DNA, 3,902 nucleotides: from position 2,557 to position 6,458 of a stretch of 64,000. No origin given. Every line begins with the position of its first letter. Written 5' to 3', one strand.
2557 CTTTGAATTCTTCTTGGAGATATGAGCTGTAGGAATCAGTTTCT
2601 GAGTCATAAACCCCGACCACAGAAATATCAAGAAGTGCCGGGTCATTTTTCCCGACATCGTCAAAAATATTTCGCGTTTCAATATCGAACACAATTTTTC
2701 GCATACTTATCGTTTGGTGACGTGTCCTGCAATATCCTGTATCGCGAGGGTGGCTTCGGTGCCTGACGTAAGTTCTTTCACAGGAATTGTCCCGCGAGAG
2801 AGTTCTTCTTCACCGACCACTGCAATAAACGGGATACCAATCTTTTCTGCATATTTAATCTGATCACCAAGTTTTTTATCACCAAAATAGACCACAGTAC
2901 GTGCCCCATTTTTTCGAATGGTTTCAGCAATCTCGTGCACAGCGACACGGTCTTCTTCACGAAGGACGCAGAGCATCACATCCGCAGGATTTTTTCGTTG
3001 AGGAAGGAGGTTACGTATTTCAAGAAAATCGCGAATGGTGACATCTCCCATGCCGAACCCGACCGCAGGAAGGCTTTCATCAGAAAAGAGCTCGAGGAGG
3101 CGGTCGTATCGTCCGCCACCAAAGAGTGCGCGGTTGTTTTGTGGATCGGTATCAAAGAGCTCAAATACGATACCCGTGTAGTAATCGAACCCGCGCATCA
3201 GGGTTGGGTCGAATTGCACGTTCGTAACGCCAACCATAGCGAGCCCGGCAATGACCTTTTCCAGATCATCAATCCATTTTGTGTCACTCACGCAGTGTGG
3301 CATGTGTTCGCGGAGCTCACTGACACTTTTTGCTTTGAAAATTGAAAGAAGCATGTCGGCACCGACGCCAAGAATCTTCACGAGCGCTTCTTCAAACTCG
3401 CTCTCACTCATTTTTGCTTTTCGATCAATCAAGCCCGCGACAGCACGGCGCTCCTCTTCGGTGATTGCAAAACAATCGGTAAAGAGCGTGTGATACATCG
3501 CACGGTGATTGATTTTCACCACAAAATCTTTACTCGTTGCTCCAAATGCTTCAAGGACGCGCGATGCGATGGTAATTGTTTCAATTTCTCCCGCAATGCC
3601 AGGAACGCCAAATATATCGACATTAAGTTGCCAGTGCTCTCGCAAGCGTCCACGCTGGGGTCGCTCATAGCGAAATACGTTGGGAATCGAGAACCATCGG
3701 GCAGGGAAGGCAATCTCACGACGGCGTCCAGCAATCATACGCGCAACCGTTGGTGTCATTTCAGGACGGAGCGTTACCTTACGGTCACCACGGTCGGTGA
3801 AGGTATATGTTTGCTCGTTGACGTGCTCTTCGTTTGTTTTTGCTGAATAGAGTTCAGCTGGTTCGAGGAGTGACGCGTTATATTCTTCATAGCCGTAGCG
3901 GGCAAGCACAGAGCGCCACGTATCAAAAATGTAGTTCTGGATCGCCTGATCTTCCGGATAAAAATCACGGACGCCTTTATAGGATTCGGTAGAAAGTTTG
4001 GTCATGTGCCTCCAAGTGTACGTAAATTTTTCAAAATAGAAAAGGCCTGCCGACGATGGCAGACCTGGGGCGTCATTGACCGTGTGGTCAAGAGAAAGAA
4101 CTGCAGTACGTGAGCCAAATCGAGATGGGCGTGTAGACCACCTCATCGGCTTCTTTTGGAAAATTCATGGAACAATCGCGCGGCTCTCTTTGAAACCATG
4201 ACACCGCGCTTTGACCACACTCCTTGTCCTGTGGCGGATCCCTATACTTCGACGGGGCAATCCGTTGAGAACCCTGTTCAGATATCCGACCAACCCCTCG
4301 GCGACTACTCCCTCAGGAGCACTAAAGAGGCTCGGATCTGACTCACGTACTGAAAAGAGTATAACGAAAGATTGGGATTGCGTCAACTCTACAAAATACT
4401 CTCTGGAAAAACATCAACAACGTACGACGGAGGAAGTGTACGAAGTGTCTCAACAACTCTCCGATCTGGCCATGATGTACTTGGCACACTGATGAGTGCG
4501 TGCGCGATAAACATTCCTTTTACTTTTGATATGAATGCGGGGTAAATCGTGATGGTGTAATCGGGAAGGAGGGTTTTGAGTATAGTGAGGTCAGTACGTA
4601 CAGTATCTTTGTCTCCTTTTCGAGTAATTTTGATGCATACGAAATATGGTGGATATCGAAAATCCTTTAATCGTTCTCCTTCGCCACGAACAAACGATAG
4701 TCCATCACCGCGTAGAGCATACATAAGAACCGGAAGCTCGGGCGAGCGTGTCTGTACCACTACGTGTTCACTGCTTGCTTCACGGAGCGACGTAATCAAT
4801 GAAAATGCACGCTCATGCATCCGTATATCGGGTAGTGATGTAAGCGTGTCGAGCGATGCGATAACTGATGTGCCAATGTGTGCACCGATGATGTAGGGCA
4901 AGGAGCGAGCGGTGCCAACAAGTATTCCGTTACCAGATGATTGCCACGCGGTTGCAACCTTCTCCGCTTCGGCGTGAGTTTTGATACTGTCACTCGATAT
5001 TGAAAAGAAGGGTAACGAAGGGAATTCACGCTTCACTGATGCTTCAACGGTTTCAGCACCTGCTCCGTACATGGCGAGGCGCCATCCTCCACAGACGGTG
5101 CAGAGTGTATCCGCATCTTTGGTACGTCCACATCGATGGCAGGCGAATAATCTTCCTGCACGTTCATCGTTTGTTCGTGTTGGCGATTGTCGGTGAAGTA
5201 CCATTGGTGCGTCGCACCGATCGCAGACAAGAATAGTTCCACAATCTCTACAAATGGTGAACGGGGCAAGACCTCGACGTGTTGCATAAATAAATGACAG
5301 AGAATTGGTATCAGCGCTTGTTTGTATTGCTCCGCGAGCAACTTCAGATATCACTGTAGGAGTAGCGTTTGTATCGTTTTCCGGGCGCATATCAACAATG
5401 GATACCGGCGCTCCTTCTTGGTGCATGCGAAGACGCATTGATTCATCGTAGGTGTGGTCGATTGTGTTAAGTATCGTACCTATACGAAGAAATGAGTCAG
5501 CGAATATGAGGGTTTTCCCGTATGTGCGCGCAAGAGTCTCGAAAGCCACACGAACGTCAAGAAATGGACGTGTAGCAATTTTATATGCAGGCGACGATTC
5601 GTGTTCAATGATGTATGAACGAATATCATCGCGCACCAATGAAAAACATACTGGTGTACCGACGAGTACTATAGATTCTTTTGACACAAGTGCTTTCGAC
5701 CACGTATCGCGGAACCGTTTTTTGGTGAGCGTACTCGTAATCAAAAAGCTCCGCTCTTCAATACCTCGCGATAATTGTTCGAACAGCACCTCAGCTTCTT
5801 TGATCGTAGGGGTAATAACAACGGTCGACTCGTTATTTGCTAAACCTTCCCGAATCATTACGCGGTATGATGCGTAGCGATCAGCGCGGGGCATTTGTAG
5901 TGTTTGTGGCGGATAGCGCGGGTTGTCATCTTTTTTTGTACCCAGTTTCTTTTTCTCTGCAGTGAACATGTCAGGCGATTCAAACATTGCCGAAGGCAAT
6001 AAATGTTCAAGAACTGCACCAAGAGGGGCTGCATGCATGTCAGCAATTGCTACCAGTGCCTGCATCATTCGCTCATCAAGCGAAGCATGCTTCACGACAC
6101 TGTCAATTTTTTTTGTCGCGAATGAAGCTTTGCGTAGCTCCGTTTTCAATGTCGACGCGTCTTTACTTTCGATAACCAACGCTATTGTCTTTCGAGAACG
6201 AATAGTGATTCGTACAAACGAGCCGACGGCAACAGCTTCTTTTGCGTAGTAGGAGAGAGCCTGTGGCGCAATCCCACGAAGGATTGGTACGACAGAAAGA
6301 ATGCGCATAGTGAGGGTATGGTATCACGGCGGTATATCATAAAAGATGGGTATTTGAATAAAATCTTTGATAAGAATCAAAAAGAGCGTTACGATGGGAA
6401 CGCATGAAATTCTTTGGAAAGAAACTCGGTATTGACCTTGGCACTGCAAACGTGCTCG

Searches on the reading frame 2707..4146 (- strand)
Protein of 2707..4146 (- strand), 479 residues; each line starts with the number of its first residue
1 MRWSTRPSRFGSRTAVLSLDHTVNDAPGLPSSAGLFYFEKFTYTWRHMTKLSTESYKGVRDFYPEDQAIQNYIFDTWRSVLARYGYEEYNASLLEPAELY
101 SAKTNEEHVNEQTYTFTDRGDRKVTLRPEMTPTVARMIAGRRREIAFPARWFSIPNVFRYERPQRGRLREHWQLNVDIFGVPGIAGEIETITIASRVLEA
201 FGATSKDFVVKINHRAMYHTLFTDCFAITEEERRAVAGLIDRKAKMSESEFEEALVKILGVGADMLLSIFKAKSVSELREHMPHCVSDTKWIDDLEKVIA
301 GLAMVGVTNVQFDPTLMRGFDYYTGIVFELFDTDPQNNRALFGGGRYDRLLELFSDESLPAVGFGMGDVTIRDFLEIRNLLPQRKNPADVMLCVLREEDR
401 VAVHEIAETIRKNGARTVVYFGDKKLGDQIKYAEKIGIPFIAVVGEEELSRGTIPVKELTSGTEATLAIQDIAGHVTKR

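Call 44: search_protein_families(library=pfam, proteins=[window:2707-4146:-], max_evalue=0.001)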
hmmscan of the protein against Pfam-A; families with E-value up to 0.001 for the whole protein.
window:2707-4146:- (479 aa): 4 families
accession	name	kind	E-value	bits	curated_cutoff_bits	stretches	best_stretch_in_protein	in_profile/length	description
PF13393.11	tRNA-synt_His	-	8.5e-50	170.2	25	1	58-366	1-303/308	Histidyl-tRNA synthetase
PF03129.25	HGTP_anticodon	-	3.9e-14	53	21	1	390-478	2-93/94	Anticodon binding domain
PF00587.30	tRNA-synt_2b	-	4.1e-09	37.2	29.3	1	114-234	1-110/179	tRNA synthetase class II core domain (G, H, P, S and T)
PF01409.25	tRNA-synt_2d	-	8.6e-05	22.6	19.8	1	72-175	21-129/246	tRNA synthetases class II core domain (F)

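Call 54: search_protein_families(library=ncbifam, proteins=[window:2707-4146:-], max_evalue=1e-10)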
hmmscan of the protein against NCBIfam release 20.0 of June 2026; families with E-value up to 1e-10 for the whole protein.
window:2707-4146:- (479 aa): 19 families
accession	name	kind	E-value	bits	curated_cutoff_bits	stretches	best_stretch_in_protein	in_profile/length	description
TIGR00442.1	hisS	equivalog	9.6e-107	357.5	286.75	1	55-468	2-405/406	histidine--tRNA ligase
TIGR00443.1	hisZ_biosyn_reg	equivalog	5.7e-58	196.5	271.65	1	60-367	1-304/314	ATP phosphoribosyltransferase regulatory subunit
NF009085.0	PRK12420.1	equivalog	1.2e-56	192.9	540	1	54-472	5-422/426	histidine--tRNA ligase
NF008942.0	PRK12292.2-5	equivalog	3.1e-42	144.7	643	1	54-472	10-423/434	ATP phosphoribosyltransferase regulatory subunit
NF008940.0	PRK12292.2-3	equivalog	2.9e-40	138.3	450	1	57-447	7-394/404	ATP phosphoribosyltransferase regulatory subunit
NF008936.0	PRK12292.1-3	equivalog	3.4e-37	128.2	492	1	55-448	7-395/406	ATP phosphoribosyltransferase regulatory subunit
NF008941.0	PRK12292.2-4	equivalog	2.3e-36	125.5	447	1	54-419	8-362/393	ATP phosphoribosyltransferase regulatory subunit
NF009086.0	PRK12421.1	equivalog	2.3e-28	99.2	318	1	58-429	12-369/389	ATP phosphoribosyltransferase regulatory subunit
NF008945.0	PRK12292.3-3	equivalog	2.2e-25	89.6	409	1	58-446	5-360/368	ATP phosphoribosyltransferase regulatory subunit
NF008939.0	PRK12292.2-1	equivalog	2.2e-25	89.2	335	1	55-419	5-364/391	ATP phosphoribosyltransferase regulatory subunit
NF008953.0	PRK12295.1-6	equivalog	7.7e-25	87.6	384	1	292-366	293-370/384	ATP phosphoribosyltransferase regulatory subunit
NF008935.0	PRK12292.1-1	equivalog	4.5e-24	85.1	350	1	81-423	32-356/382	ATP phosphoribosyltransferase regulatory subunit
NF008938.0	PRK12292.1-6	equivalog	5.8e-24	84.7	833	1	48-441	1-387/420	ATP phosphoribosyltransferase regulatory subunit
NF008943.0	PRK12292.3-1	equivalog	5.9e-18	65.1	690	1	56-368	27-323/403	ATP phosphoribosyltransferase regulatory subunit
TIGR00418.1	thrS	equivalog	4.7e-14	52.2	383.65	0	387-477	472-562/565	threonine--tRNA ligase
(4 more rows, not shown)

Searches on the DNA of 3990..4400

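Call 46: search_rna_families(source=window, start=3990, end=4400, threshold=evalue, max_evalue=10, show_alignments=4)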
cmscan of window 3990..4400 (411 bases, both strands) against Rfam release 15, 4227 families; matches with E-value up to 10: 1.
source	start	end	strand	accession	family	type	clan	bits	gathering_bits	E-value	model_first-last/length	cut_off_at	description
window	4258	4342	-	RF00129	mir-103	Gene; miRNA;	-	12.5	59.6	6.5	1-78/78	no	mir-103/107 microRNA precursor family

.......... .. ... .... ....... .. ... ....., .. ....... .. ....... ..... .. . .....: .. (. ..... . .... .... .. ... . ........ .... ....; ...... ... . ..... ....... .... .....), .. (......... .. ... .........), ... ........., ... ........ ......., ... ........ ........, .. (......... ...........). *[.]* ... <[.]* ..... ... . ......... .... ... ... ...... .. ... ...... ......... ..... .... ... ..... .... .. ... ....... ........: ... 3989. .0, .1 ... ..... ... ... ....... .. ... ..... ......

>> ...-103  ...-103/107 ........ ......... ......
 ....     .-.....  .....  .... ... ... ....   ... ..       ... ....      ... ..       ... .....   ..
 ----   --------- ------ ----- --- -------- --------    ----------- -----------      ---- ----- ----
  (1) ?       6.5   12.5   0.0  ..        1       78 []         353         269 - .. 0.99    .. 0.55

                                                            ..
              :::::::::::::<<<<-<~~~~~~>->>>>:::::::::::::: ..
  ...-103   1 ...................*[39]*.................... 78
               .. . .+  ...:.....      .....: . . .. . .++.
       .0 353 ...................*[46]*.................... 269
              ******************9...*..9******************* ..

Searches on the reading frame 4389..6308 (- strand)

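Call 44: search_protein_families(library=pfam, proteins=[window:4389-6308:-], max_evalue=0.001)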
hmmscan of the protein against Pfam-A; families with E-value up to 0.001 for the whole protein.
window:4389-6308:- (639 aa): 1 family
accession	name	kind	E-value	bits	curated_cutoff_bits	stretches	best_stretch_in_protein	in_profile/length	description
PF17764.6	PriA_3primeBD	-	4.4e-07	30.1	22.7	1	15-105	9-96/96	3'DNA-binding domain (3'BD)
